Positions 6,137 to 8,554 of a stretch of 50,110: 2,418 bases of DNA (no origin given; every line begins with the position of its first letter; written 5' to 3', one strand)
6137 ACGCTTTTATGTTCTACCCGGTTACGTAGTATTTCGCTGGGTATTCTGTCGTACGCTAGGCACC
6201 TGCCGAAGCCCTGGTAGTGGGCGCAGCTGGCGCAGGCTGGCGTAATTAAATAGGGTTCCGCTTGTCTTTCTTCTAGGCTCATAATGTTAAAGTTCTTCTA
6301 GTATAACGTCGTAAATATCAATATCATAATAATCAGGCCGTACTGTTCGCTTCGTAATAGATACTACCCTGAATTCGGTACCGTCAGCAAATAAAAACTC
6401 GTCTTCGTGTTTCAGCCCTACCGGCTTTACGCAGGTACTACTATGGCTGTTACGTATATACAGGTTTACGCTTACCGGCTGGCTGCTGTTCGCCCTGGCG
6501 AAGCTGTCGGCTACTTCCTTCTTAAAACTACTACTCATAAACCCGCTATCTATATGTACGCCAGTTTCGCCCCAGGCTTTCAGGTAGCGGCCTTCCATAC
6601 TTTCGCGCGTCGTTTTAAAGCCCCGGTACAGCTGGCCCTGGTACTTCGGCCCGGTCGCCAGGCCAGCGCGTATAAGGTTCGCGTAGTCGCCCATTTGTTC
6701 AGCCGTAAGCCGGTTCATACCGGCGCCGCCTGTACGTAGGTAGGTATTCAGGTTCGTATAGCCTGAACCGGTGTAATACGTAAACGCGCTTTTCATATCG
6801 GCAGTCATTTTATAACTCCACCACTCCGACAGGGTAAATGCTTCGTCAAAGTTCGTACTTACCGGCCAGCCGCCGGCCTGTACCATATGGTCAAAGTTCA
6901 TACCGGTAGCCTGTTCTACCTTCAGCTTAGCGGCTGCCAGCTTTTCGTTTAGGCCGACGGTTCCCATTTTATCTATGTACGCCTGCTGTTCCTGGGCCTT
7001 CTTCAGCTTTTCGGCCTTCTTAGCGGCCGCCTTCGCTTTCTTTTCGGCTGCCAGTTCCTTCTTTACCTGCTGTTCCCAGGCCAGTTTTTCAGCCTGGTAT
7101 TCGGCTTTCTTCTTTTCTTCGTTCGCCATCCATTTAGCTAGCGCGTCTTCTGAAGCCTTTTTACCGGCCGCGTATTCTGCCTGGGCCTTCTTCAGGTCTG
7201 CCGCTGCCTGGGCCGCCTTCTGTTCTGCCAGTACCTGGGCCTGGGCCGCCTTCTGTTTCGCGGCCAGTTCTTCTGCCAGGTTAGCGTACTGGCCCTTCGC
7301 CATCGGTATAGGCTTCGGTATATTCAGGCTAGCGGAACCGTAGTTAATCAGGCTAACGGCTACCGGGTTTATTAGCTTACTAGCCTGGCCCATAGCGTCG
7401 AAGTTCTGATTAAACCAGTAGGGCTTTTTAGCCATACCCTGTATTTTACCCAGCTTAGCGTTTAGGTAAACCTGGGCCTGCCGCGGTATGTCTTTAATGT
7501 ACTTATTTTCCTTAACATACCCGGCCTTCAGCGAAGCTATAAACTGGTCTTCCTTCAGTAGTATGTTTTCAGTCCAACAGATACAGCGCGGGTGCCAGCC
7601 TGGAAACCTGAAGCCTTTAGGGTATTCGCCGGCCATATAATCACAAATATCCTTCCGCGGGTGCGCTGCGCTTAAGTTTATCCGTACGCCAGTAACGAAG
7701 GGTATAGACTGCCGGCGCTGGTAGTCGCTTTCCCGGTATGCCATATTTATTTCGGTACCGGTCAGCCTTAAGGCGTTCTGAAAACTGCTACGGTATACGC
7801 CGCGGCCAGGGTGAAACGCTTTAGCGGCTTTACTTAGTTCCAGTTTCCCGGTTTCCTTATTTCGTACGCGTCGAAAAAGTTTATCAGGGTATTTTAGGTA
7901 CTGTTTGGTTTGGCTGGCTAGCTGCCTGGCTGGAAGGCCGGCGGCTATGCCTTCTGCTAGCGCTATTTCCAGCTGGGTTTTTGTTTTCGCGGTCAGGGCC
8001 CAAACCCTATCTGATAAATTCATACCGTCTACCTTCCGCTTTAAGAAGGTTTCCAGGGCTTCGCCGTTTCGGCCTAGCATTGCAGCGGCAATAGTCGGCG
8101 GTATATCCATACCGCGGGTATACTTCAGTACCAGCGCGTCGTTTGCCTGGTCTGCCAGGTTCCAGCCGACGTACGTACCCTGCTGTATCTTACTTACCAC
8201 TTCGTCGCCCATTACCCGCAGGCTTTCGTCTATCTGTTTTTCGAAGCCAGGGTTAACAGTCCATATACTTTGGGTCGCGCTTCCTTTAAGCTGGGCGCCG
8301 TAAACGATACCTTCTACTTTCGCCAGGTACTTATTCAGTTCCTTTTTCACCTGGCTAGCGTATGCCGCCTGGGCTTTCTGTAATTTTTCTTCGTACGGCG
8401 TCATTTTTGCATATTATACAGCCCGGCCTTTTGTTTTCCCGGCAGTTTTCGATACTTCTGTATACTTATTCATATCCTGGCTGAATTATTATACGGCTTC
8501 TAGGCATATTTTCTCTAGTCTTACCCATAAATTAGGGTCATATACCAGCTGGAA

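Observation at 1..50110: More than 10-fold, site-specific depletion of GATC and CATG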

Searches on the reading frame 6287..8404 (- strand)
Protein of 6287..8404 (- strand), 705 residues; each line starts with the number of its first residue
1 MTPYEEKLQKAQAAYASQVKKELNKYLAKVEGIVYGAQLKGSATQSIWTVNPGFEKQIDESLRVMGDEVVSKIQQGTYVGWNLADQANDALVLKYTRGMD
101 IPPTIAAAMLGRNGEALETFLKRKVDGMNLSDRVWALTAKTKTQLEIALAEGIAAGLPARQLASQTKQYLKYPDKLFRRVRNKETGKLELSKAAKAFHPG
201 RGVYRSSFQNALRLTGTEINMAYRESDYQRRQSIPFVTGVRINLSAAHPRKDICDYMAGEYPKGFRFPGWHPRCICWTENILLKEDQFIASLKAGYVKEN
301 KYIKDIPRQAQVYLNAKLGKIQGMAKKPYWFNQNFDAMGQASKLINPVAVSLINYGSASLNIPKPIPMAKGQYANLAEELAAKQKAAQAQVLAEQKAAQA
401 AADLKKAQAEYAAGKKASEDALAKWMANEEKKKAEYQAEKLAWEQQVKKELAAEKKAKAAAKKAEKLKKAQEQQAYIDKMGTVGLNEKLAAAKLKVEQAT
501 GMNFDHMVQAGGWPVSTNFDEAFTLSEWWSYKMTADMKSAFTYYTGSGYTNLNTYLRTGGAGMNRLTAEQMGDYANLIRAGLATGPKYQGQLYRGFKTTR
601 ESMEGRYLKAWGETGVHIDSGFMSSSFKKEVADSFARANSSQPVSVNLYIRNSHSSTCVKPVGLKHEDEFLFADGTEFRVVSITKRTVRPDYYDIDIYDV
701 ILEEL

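Call 10: search_protein_families(library=pfam, proteins=[window:6287-8404:-])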
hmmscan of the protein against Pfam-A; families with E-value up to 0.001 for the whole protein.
window:6287-8404:- (705 aa): 1 family
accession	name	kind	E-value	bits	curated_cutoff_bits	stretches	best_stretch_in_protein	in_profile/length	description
PF03496.20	ADPrib_exo_Tox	-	1.4e-11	44.6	23.4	1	528-686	11-179/196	ADP-ribosyltransferase exoenzyme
